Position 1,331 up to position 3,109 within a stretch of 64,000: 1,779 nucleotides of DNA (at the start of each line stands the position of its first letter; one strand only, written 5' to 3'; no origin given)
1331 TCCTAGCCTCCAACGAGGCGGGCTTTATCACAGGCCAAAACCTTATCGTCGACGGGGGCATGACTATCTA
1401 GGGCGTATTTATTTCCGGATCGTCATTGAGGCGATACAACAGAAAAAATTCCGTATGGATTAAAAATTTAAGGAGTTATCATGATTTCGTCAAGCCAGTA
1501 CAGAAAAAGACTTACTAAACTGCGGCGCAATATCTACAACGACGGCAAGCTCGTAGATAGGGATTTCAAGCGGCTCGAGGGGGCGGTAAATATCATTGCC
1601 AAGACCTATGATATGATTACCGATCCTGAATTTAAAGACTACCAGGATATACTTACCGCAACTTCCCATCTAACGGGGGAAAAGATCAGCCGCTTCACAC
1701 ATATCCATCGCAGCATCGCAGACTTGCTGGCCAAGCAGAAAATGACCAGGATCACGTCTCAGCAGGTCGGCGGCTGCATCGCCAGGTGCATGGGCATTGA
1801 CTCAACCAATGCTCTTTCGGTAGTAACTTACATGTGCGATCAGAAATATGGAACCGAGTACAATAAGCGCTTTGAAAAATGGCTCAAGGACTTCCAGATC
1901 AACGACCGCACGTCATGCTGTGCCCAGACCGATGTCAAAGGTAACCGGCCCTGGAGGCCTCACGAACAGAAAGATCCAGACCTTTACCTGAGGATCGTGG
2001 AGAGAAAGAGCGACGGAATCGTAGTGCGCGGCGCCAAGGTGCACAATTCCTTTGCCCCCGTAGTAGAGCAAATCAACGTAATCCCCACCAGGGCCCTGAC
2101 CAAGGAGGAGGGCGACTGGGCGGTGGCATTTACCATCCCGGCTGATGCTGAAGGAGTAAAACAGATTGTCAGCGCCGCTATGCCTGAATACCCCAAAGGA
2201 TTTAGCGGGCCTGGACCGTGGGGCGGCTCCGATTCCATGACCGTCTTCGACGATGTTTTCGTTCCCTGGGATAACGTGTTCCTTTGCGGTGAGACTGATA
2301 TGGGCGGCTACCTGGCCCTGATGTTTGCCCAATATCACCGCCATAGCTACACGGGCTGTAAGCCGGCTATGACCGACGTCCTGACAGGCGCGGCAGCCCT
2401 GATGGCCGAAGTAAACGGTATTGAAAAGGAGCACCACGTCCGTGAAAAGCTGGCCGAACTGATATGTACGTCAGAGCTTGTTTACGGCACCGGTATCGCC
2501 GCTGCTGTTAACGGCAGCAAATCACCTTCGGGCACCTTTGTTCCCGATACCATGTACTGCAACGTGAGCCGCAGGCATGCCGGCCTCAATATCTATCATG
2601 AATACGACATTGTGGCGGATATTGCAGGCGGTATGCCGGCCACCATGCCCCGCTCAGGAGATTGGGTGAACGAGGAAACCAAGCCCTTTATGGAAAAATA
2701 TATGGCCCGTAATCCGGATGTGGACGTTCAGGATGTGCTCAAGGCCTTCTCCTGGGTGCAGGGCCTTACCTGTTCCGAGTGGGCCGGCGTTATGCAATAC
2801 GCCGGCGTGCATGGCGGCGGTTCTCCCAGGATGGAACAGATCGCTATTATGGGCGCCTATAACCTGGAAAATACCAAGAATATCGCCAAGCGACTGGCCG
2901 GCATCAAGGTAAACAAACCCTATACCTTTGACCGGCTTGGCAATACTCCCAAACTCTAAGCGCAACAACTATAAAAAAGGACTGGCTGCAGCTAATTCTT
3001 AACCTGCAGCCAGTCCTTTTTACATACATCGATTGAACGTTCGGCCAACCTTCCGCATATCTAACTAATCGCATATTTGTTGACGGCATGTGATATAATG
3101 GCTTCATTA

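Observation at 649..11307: Uptake-plus-CoA-activation locus: AbfD-like Fe-S dehydratase, SDR, LivK-type SBP, LEA_2 lipoprotein, convergent LivHMGF ABC transporter co-transcribed with two tandem family-III CoA-transferases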

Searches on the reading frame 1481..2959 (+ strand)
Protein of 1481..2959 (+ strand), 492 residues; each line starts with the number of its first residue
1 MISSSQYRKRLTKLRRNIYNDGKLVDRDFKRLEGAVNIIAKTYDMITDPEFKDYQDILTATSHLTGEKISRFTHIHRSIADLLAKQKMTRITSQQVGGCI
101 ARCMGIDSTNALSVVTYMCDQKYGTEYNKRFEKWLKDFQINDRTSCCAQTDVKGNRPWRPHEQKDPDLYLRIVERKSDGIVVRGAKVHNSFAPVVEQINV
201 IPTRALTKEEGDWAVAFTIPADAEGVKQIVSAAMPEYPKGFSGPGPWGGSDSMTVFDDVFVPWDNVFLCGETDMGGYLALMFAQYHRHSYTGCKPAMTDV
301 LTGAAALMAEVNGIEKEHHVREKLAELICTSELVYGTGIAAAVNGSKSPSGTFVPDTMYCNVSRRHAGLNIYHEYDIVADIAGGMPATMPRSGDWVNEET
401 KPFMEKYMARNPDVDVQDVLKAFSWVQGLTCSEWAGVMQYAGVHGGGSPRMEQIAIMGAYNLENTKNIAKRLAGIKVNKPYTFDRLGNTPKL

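Call 3: search_protein_families(library=pfam, proteins=[window:1481-2959:+])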
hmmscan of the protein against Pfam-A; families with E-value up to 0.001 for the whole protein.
window:1481-2959:+ (492 aa): 2 families
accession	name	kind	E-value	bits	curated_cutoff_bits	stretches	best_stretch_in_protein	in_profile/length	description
PF11794.13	HpaB_N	-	1.1e-80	271.6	35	1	5-268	3-270/270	4-hydroxyphenylacetate 3-hydroxylase N terminal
PF03241.18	HpaB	-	4.7e-59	199.4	25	1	279-474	5-202/202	4-hydroxyphenylacetate 3-hydroxylase C terminal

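Call 5: search_protein_families(library=ncbifam, proteins=[window:1481-2959:+], max_evalue=0.00001)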
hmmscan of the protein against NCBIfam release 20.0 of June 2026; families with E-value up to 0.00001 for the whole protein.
window:1481-2959:+ (492 aa): 2 families
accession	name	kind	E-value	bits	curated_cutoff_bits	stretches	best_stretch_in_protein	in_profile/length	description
TIGR02309.1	HpaB-1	equivalog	2.7e-39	135.6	480.2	1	5-467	5-468/477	4-hydroxyphenylacetate 3-monooxygenase, oxygenase component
TIGR02310.1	HpaB-2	equivalog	5e-18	65.1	885.2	1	15-448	25-463/519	4-hydroxyphenylacetate 3-monooxygenase, oxygenase component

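Call 6: search_solved_structures(query=window:1481-2959:+, show_alignments=2)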
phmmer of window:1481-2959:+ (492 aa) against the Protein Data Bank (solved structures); distinct sequences matched with E-value up to 0.001: 15.
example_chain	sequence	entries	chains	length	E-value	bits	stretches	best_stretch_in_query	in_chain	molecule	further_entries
1u8v_A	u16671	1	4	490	3.2e-98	332.8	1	2-476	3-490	Gamma-aminobutyrate metabolism dehydratase/isomerase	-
6vjr_A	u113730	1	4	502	6.9e-90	305.3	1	16-476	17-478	Vinylacetyl-CoA Delta-isomerase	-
2yyg_A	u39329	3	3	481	1.4e-32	116.3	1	11-466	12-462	4-hydroxyphenylacetate-3-hydroxylase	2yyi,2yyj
2yyk_A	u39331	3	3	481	8.3e-32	113.8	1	11-464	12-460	4-hydroxyphenylacetate-3-hydroxylase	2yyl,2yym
9lft_A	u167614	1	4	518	5.5e-29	104.5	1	5-470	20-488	4-Hydroxyphenylacetate-3-monooxygenase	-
7dbw_C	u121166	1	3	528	5.6e-20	74.8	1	169-436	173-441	4-hydroxyphenylacetate 3-hydroxylase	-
9j9j_A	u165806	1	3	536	5.9e-20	74.7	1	169-436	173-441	4-nitrophenol 4-monooxygenase/4-nitrocatechol 2-monooxygenase, oxygenase component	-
4oo2_A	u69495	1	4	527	2.6e-19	72.6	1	10-430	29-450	Chlorophenol-4-monooxygenase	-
3hwc_A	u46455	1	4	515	7.8e-15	57.8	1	129-449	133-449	Chlorophenol-4-monooxygenase component 2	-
4g5e_A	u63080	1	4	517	2e-14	56.5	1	144-438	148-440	2,4,6-Trichlorophenol 4-monooxygenase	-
6jhm_A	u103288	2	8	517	6.4e-13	51.5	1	146-436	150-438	Chlorophenol monooxygenase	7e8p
7e8q_A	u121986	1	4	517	6.9e-13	51.4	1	146-436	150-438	Chlorophenol monooxygenase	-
6qyh_A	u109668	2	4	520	8.2e-12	47.8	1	31-474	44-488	4-hydroxyphenylacetate 3-monooxygenase oxygenase component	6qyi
6eb0_A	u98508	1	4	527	8.6e-12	47.8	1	31-474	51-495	4-hydroxyphenylacetate 3-monooxygenase, oxygenase subunit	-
6b1b_A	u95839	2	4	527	3.3e-11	45.8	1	31-474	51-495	4-hydroxyphenylacetate 3-monooxygenase, oxygenase subunit | 4-hydroxyphenylacetate 3-monooxygenase oxygenase component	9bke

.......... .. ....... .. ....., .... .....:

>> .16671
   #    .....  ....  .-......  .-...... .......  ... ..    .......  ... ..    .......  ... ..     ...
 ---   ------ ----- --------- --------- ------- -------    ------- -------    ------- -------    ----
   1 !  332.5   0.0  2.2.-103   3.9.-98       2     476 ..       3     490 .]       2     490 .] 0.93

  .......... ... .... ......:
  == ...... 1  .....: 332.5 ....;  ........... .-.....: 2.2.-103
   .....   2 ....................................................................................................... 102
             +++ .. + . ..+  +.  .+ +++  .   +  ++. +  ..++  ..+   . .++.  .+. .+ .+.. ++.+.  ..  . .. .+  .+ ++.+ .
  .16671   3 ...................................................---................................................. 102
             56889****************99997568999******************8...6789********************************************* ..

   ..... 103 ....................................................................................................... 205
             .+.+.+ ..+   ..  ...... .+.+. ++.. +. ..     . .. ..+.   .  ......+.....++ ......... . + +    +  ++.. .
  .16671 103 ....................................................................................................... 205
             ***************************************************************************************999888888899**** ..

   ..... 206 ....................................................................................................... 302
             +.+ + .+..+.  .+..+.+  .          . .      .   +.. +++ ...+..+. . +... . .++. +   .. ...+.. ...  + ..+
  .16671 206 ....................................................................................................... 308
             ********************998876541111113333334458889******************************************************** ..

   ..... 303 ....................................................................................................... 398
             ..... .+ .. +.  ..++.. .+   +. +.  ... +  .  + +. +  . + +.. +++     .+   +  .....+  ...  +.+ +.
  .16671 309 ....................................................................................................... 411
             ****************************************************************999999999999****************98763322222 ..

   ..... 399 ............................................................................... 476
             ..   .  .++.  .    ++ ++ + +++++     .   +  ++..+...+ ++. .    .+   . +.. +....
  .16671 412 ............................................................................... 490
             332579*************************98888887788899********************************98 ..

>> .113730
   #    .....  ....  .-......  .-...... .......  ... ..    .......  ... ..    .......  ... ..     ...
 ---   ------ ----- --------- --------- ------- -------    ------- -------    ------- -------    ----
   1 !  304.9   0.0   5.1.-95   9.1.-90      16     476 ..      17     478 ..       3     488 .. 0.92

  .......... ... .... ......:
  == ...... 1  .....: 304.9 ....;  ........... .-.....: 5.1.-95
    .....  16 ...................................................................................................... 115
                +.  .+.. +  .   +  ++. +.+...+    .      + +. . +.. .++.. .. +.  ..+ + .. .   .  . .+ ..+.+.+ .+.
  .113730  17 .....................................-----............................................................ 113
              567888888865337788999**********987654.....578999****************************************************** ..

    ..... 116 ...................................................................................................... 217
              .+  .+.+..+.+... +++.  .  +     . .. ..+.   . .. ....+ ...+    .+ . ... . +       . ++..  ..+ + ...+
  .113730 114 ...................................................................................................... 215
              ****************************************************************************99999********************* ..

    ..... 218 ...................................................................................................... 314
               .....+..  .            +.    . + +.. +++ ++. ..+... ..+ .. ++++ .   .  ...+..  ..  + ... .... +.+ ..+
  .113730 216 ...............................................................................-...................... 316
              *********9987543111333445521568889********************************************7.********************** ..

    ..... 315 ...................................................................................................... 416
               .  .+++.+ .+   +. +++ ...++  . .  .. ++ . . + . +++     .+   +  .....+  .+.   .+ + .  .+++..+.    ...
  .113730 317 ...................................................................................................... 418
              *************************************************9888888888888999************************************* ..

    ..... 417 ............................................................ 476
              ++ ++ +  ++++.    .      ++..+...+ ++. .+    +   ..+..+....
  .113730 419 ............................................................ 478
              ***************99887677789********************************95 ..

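Call 7: find_encoding_contigs(protein=window:1481-2959:+, flank=10000, max_places=6)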
Protein window:1481-2959:+ (492 aa): 24 contigs read that carry it; 2 places shown.
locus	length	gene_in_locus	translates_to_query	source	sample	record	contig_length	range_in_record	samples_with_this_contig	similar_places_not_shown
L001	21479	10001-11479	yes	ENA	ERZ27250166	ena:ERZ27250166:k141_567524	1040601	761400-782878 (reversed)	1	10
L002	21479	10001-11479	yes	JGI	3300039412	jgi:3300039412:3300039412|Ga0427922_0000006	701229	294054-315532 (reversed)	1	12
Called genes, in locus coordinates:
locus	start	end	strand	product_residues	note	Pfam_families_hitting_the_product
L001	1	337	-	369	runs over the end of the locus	PF00091:Tubulin, PF21011:CetZ_C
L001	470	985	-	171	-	PF01871:AMMECR1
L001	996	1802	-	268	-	PF01875:Memo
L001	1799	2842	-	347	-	PF04055:Radical_SAM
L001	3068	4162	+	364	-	PF01950:FBPase_3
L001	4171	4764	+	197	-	PF01725:Ham1p_like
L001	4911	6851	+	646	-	PF00724:Oxidored_FMN, PF13450:NAD_binding_8 (faint), PF01262:AlaDh_PNT_C (faint), PF00890:FAD_binding_2 (weak), PF07992:Pyr_redox_2, PF12831:FAD_oxidored, PF13738:Pyr_redox_3, PF00070:Pyr_redox, +4 more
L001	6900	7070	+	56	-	-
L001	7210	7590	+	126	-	PF00829:Ribosomal_L21p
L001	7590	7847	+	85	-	PF01016:Ribosomal_L27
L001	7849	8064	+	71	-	PF01197:Ribosomal_L31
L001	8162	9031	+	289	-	PF07136:DUF1385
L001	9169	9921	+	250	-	PF00106:adh_short, PF08659:KR, PF13561:adh_short_C2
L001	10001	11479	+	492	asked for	PF11794:HpaB_N, PF03241:HpaB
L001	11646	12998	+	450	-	PF13433:Peripla_BP_5 (weak), PF13458:Peripla_BP_6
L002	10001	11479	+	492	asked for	PF11794:HpaB_N, PF03241:HpaB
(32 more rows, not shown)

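Call 9: find_homologous_proteins(query=window:1481-2959:+, max_evalue=1e-20)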
Query window:1481-2959:+ (492 aa): 6897 proteins with E <= 1e-20 among 8000 candidates; the best 120 are listed.
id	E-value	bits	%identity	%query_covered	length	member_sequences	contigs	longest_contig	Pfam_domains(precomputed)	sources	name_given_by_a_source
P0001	0.0e+0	1145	99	100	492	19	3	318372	PF03241.19,PF11794.14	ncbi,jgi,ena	jgi:4-hydroxyphenylacetate 3-monooxygenase/4-hydroxybutyryl-CoA dehydratase/vinylacetyl-CoA-Delta-is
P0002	0.0e+0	1041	88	100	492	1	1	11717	PF03241.19,PF11794.14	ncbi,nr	ncbi:MAG: aromatic ring hydroxylase [Chloroflexi bacterium]|nr:aromatic ring hydroxylase [Chloroflex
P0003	0.0e+0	1024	86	100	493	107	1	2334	PF03241.19,PF11794.14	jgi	-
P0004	0.0e+0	1024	87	100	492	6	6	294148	PF03241.19,PF11794.14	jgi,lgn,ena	-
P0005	0.0e+0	1021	86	100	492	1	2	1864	PF03241.19,PF11794.14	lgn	-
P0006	0.0e+0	1020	86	100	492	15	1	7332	PF03241.19,PF11794.14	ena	-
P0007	0.0e+0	1020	87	100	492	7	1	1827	PF03241.19,PF11794.14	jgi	jgi:aromatic ring hydroxylase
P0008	5.4e-298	1007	86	100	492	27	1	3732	PF03241.19,PF11794.14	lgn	-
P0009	4.6e-297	1004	85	100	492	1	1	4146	PF03241.19,PF11794.14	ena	-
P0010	2.3e-294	995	83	100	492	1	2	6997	PF03241.19,PF11794.14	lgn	-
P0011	5.9e-294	993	84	100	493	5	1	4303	PF03241.19,PF11794.14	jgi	jgi:4-hydroxyphenylacetate 3-monooxygenase/4-hydroxybutyryl-CoA dehydratase/vinylacetyl-CoA-Delta-is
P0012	6.1e-294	993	84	100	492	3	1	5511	PF03241.19,PF11794.14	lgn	-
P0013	1.5e-290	982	85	97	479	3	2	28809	PF03241.19,PF11794.14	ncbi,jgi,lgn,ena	-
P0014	1.4e-288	976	82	100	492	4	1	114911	PF03241.19,PF11794.14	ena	-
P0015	1.7e-287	972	82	100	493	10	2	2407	PF03241.19,PF11794.14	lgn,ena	-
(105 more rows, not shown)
